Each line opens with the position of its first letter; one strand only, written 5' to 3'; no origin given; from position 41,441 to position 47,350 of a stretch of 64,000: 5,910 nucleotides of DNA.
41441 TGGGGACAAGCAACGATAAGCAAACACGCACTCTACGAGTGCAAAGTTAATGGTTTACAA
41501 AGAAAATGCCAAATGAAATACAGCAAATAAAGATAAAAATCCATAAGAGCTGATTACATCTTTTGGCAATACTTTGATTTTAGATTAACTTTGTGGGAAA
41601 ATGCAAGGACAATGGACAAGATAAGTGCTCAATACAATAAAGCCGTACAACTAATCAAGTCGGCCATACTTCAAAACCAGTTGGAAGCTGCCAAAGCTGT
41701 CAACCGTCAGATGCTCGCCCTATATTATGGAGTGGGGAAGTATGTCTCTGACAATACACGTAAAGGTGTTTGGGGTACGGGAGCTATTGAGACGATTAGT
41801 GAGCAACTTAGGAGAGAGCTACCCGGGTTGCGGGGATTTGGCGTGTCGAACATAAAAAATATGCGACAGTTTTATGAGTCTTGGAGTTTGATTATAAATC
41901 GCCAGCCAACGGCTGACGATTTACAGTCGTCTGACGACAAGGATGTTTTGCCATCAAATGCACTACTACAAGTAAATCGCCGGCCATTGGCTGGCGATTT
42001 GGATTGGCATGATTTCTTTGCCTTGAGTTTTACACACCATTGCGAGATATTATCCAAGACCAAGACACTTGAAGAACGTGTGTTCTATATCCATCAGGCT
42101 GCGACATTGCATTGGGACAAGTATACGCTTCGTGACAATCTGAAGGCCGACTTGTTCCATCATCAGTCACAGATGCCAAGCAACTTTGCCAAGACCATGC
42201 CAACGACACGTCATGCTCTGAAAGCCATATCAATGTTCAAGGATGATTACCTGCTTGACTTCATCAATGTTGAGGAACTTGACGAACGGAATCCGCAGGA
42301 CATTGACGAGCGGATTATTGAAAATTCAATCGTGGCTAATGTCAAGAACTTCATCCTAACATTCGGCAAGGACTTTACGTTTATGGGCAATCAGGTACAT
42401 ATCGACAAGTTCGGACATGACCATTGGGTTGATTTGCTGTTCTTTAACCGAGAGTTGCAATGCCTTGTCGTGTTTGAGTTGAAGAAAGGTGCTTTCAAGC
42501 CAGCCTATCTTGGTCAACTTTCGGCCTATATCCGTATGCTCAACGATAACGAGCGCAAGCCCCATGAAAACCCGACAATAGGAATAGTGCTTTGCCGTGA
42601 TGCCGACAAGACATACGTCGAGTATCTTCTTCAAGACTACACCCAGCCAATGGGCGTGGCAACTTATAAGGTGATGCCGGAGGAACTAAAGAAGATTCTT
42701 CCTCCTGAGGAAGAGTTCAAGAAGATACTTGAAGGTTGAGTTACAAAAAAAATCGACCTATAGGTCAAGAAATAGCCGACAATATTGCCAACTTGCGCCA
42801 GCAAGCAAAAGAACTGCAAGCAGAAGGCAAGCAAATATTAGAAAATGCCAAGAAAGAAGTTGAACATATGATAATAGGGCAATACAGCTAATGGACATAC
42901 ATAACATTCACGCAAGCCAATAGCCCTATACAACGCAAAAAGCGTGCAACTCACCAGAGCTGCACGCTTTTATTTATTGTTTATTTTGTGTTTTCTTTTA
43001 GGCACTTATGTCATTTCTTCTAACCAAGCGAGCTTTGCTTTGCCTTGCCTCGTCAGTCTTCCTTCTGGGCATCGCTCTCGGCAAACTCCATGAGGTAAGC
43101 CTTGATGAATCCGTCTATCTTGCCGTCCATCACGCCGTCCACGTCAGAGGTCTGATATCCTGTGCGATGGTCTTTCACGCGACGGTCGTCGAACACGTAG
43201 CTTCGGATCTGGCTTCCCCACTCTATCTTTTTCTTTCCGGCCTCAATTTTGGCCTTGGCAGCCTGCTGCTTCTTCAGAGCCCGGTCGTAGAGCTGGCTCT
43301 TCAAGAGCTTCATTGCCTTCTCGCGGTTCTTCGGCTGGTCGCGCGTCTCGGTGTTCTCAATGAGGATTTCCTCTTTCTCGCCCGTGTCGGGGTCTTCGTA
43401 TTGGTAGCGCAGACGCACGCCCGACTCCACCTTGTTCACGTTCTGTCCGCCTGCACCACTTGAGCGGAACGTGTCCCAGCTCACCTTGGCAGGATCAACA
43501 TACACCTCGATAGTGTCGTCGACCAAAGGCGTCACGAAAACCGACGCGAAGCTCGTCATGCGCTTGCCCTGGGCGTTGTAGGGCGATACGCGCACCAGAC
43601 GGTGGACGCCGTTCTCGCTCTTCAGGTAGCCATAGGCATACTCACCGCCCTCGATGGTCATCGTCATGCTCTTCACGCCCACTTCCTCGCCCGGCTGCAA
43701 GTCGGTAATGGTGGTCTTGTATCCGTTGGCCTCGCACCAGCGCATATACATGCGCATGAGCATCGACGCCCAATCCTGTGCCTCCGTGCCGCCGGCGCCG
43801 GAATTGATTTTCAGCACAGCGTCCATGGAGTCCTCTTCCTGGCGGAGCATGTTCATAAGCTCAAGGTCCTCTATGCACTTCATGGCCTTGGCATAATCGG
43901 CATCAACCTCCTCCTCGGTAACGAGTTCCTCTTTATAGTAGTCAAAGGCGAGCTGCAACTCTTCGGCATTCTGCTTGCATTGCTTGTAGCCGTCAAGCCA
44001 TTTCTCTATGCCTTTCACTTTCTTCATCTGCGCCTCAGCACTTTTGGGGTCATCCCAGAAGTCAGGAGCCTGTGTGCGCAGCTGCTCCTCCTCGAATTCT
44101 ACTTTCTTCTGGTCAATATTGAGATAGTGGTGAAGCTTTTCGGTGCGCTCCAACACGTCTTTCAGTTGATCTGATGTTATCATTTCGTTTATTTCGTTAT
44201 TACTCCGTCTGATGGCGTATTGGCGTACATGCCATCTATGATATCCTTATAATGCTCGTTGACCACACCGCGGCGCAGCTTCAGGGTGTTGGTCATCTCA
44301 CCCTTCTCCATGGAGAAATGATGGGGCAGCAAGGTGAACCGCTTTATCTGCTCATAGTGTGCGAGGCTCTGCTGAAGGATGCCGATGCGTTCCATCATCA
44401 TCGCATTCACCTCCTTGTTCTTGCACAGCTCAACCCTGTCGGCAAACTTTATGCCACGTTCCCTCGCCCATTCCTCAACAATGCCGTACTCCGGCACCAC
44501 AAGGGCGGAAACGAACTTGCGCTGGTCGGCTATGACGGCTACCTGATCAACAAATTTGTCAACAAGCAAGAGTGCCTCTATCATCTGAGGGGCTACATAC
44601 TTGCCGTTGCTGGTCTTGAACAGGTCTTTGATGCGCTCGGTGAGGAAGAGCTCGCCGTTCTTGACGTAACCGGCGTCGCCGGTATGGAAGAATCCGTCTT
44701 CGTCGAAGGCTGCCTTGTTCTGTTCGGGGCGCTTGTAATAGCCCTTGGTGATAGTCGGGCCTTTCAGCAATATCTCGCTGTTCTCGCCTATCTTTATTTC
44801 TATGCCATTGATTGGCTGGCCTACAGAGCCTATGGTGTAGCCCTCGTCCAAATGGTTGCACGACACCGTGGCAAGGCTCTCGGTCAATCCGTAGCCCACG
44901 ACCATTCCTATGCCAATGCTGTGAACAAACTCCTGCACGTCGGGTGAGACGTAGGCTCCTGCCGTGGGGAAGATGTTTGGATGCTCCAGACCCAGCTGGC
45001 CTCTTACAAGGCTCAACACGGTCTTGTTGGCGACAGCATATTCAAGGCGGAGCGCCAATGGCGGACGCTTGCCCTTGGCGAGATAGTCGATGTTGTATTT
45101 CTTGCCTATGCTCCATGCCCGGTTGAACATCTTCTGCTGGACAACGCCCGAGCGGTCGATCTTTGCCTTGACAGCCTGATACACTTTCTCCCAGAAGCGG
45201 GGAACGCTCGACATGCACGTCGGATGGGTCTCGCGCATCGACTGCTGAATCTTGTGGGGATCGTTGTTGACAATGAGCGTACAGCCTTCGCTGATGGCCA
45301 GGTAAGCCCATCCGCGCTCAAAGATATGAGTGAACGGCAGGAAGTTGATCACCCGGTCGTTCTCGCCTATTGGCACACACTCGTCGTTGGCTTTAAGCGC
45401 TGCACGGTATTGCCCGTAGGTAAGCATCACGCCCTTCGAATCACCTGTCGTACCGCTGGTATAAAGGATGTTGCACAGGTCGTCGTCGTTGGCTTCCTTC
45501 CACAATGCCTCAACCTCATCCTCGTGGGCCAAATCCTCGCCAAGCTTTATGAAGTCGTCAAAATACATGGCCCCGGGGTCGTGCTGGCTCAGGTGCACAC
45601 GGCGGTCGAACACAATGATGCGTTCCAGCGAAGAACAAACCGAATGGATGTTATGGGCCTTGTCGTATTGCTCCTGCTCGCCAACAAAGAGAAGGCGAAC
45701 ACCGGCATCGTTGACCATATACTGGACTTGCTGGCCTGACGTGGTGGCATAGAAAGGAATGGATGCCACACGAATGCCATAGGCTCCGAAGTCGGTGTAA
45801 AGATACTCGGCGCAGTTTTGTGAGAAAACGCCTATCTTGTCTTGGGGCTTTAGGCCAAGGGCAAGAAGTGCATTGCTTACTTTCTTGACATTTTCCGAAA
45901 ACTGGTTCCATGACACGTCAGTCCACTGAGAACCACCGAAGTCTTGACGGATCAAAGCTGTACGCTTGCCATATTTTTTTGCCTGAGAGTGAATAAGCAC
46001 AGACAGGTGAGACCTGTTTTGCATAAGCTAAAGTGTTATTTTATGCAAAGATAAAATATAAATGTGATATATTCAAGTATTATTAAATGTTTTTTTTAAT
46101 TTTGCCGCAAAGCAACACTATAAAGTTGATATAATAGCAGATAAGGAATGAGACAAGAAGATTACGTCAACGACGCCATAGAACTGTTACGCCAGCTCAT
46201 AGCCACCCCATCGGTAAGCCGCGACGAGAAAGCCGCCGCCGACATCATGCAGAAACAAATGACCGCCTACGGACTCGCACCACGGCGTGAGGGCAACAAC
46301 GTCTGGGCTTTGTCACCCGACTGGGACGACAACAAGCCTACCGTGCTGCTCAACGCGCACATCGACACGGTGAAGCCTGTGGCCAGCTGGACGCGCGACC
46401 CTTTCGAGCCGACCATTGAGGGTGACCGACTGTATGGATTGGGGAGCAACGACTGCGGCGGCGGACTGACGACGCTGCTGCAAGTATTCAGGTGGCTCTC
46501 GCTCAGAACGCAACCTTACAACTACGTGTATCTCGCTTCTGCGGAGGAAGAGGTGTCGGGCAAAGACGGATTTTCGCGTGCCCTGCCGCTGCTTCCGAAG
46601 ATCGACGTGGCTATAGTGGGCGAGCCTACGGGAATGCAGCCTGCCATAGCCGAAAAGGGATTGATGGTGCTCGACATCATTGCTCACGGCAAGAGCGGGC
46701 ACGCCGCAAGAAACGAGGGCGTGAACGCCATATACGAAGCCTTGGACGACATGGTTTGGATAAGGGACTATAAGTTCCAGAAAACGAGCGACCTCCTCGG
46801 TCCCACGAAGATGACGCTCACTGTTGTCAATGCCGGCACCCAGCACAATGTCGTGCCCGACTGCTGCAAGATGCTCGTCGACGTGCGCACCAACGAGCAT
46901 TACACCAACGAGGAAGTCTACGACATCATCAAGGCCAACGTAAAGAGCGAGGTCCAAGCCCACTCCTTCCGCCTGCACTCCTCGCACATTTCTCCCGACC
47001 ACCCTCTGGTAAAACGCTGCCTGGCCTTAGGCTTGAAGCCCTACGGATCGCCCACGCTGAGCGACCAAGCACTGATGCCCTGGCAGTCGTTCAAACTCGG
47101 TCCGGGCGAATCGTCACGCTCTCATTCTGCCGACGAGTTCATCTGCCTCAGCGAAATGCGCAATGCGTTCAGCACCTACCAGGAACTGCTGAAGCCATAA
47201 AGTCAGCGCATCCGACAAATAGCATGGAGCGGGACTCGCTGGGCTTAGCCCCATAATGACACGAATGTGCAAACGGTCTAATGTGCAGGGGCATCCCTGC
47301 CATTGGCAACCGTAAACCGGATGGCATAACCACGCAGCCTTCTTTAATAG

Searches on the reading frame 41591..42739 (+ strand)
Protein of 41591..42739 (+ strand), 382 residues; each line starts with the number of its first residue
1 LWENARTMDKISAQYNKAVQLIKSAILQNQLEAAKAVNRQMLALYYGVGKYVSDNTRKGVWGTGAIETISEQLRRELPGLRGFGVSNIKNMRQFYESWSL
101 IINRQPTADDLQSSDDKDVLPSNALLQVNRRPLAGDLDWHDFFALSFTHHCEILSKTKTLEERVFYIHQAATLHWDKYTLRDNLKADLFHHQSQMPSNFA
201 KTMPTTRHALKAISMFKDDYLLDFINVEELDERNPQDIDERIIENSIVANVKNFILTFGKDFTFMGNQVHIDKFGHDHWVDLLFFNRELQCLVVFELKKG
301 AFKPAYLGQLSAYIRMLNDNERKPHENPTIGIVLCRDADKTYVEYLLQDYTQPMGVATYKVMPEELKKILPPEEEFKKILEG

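Call 94: search_protein_families(library=pfam, proteins=[window:41591-42739:+])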
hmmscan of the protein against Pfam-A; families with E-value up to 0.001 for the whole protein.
window:41591-42739:+ (382 aa): 2 families
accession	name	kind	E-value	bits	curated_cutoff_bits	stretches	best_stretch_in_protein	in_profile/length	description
PF06250.17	YhcG_C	-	8.2e-46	156.1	32.5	1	215-368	3-154/157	YhcG PDDEXK nuclease domain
PF17761.7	DUF1016_N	-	4.8e-27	95.2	32.8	1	22-190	2-136/137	DUF1016 N-terminal domain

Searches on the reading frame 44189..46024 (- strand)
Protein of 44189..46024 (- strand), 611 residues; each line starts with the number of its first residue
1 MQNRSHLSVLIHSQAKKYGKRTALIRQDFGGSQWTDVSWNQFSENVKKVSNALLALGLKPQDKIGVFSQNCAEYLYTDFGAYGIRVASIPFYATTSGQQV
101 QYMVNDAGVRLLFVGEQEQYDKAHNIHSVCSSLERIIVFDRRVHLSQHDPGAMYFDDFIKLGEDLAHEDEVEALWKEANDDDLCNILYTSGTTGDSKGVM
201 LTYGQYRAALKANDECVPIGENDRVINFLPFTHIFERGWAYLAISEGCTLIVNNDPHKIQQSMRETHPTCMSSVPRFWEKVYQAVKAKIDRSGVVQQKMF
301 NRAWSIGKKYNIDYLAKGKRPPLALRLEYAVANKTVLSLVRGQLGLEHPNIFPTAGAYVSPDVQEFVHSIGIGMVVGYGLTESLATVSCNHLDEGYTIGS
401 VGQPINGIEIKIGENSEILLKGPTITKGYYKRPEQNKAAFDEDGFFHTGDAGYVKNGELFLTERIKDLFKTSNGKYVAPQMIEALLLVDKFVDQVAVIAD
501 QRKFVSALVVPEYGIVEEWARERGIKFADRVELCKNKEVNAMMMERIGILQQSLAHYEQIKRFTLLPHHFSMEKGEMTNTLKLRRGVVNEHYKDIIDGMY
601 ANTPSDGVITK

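Call 14: search_protein_families(library=pfam, proteins=[window:44189-46024:-])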
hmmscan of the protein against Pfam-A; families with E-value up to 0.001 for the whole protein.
window:44189-46024:- (611 aa): 2 families
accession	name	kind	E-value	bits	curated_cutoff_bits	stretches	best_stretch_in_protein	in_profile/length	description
PF00501.34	AMP-binding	-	2.5e-65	221.2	29.9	1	13-430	3-384/384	AMP-binding enzyme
PF23562.2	AMP-binding_C_3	-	2.2e-07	31.7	20.8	1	468-602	3-122/124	AMP-binding enzyme C-terminal domain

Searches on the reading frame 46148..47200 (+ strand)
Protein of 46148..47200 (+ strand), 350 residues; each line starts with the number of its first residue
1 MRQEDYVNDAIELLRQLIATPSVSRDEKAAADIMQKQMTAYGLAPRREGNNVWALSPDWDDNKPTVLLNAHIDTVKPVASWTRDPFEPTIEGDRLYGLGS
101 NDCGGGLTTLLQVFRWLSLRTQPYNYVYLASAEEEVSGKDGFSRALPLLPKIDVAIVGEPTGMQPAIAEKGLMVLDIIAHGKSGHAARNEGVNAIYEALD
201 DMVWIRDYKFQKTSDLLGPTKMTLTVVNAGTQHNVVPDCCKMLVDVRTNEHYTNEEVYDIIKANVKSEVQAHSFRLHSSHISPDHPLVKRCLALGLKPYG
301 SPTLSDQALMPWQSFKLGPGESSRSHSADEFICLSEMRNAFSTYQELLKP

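Call 14: search_protein_families(library=pfam, proteins=[window:46148-47200:+])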
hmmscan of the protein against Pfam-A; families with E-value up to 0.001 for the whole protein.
window:46148-47200:+ (350 aa): 3 families
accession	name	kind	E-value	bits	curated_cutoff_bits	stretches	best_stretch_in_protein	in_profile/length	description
PF01546.33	Peptidase_M20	-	1.2e-18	68.3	24.6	1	67-348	1-204/206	Peptidase family M20/M25/M40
PF07687.19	M20_dimer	-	4.2e-17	62.5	21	1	167-268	1-102/107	Peptidase dimerisation domain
PF04389.22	Peptidase_M28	-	0.00011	22.4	21.3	1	63-134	12-67/193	Peptidase family M28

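Call 19: find_encoding_contigs(protein=window:46148-47200:+, flank=3000, max_places=10)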
Protein window:46148-47200:+ (350 aa): 3 contigs read that carry it; 2 places shown.
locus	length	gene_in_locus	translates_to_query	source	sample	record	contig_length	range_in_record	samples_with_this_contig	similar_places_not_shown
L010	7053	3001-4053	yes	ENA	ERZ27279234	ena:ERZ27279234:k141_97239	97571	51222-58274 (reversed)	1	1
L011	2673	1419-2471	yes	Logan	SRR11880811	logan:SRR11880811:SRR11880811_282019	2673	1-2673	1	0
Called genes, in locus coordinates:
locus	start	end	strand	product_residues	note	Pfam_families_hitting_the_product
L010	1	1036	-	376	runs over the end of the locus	PF03462:PCRF, PF00472:RF-1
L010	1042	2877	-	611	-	PF00501:AMP-binding, PF23562:AMP-binding_C_3 (weak)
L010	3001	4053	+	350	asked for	PF01546:Peptidase_M20, PF07687:M20_dimer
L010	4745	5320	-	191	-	PF02417:Chromate_transp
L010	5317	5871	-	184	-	PF02417:Chromate_transp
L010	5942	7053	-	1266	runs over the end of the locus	PF18076:FGAR-AT_N, PF18072:FGAR-AT_linker, PF02769:AIRS_C, PF22689:FGAR-AT_PurM_N-like, PF02769:AIRS_C, PF13507:GATase_5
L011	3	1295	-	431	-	?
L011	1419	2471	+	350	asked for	PF01546:Peptidase_M20, PF07687:M20_dimer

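Call 34: find_homologous_proteins(query=window:46148-47200:+, max_evalue=1e-60)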
Query window:46148-47200:+ (350 aa): 8000 proteins with E <= 1e-60 among 8000 candidates; the best 120 are listed.
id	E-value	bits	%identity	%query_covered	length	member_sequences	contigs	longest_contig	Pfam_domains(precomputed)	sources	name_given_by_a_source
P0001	1.2e-232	789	98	100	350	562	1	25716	PF01546.34,PF07687.20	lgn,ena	-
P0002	1.3e-218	743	91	100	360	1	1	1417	PF01546.34,PF07687.20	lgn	-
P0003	7.8e-212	721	88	100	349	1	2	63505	PF01546.34,PF07687.20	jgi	jgi:acetylornithine deacetylase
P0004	1.8e-211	719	88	100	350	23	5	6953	PF01546.34,PF07687.20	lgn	-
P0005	3.2e-211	719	88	100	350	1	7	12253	PF01546.34,PF07687.20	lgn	-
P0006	7.3e-211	718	88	100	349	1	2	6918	PF01546.34,PF07687.20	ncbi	-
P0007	8.5e-211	717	88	100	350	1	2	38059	PF01546.34,PF07687.20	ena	-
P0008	9.8e-211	717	88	100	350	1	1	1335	PF01546.34,PF07687.20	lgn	-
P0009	1.2e-210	717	88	100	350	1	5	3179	PF01546.34,PF07687.20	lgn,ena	-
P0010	3.1e-210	715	87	100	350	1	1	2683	PF01546.34,PF07687.20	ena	-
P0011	4.2e-210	715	87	100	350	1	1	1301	PF01546.34,PF07687.20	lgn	-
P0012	1.2e-209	713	87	100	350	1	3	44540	PF01546.34,PF07687.20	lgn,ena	-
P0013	2.1e-209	713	87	100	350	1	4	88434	PF01546.34,PF07687.20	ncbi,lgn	-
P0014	2.1e-209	713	87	100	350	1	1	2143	PF01546.34,PF07687.20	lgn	-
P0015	7.7e-208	708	86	100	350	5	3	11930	PF01546.34,PF07687.20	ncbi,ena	-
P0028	6.5e-202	688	84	99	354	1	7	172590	PF01546.34,PF07687.20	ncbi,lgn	-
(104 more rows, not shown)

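Call 35: find_encoding_contigs(protein=P0013, flank=4000, max_places=3)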
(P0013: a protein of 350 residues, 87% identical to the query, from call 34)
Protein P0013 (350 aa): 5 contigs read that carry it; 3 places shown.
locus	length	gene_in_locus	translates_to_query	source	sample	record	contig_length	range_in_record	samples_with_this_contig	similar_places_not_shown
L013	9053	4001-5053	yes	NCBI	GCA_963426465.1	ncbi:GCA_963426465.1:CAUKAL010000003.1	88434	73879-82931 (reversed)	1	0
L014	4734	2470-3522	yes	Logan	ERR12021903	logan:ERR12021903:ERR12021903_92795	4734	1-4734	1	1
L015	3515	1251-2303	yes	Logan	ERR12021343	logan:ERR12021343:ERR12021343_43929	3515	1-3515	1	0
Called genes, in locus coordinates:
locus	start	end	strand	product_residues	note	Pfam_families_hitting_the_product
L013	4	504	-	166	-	PF01928:CYTH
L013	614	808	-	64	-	-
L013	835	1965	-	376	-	PF03462:PCRF, PF00472:RF-1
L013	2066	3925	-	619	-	PF00501:AMP-binding, PF23562:AMP-binding_C_3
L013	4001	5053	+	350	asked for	PF01546:Peptidase_M20, PF07687:M20_dimer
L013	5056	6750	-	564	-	PF01551:Peptidase_M23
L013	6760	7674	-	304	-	PF14125:DUF4292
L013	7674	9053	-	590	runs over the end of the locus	PF12895:ANAPC3 (faint), PF25062:ARM_TT21_N (faint), PF00515:TPR_1 (faint), PF07719:TPR_2 (faint), PF13174:TPR_6 (faint), PF13181:TPR_8 (faint), PF13371:TPR_9 (faint), PF23914:TPR_CcmH_CycH, +10 more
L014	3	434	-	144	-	?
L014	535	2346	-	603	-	PF00501:AMP-binding, PF23562:AMP-binding_C_3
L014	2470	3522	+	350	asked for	PF01546:Peptidase_M20, PF07687:M20_dimer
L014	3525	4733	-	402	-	?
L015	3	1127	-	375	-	?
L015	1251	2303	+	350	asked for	PF01546:Peptidase_M20, PF07687:M20_dimer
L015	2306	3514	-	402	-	?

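Call 36: find_encoding_contigs(protein=P0003, flank=4000, max_places=3)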
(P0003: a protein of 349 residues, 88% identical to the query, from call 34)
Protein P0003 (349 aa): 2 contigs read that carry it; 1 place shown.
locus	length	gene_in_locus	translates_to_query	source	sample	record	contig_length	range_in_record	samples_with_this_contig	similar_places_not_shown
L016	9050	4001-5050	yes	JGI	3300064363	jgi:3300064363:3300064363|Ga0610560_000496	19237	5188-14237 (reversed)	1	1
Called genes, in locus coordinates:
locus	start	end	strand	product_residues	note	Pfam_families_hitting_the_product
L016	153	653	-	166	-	PF01928:CYTH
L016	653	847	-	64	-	-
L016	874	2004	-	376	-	PF03462:PCRF, PF00472:RF-1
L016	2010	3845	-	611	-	PF00501:AMP-binding, PF23562:AMP-binding_C_3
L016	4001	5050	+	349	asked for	PF01546:Peptidase_M20, PF07687:M20_dimer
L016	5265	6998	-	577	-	PF01551:Peptidase_M23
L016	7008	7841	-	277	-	PF14125:DUF4292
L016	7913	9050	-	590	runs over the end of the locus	PF13424:TPR_12 (faint), PF13429:TPR_15 (faint), PF25062:ARM_TT21_N (faint), PF00515:TPR_1 (faint), PF07719:TPR_2 (faint), PF12895:ANAPC3 (faint), PF13174:TPR_6 (faint), PF23914:TPR_CcmH_CycH (weak), +8 more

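Call 37: find_encoding_contigs(protein=P0028, flank=4000, max_places=3)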
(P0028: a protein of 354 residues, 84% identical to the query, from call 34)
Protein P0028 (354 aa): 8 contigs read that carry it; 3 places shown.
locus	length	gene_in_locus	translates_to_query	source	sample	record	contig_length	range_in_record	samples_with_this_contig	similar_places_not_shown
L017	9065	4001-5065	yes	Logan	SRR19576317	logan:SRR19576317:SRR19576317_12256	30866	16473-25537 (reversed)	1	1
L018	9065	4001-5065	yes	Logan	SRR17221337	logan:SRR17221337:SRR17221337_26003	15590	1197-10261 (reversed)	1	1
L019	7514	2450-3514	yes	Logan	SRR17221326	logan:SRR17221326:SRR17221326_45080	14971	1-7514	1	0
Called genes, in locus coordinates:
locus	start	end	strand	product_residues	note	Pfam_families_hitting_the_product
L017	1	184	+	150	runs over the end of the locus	PF04892:VanZ-LLP1 (weak)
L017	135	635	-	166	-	PF01928:CYTH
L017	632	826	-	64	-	-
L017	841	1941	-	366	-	PF03462:PCRF, PF00472:RF-1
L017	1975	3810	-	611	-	PF00501:AMP-binding, PF23562:AMP-binding_C_3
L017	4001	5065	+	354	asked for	PF01546:Peptidase_M20, PF07687:M20_dimer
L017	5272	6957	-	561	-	PF01551:Peptidase_M23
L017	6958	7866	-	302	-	PF14125:DUF4292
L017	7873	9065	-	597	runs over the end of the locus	PF07719:TPR_2 (faint), PF00515:TPR_1 (faint), PF13174:TPR_6 (faint), PF13181:TPR_8 (faint), PF13371:TPR_9 (faint), PF13424:TPR_12 (faint), PF13428:TPR_14 (faint), PF23914:TPR_CcmH_CycH, +6 more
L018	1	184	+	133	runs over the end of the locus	PF04892:VanZ-LLP1 (weak)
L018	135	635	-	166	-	PF01928:CYTH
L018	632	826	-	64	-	-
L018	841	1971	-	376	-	PF03462:PCRF, PF00472:RF-1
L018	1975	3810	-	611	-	PF00501:AMP-binding, PF23562:AMP-binding_C_3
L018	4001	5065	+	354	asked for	PF01546:Peptidase_M20, PF07687:M20_dimer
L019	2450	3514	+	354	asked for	PF01546:Peptidase_M20, PF07687:M20_dimer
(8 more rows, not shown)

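Call 48: find_encoding_contigs(protein=P0001, flank=2500, max_places=10)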
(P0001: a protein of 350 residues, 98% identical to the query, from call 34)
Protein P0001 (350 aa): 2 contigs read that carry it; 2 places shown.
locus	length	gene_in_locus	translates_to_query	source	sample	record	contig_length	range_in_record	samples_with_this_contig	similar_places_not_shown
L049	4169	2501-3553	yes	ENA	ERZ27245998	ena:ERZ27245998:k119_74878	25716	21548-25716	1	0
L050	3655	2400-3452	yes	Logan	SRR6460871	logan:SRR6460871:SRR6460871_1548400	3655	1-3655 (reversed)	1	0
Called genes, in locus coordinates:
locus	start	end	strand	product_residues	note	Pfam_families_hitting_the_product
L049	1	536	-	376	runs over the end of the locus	PF03462:PCRF, PF00472:RF-1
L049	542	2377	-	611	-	PF00501:AMP-binding, PF23562:AMP-binding_C_3 (weak)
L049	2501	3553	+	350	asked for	PF01546:Peptidase_M20, PF07687:M20_dimer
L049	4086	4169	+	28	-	?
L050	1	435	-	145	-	?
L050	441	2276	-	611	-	PF00501:AMP-binding, PF23562:AMP-binding_C_3 (weak)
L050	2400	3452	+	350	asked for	PF01546:Peptidase_M20, PF07687:M20_dimer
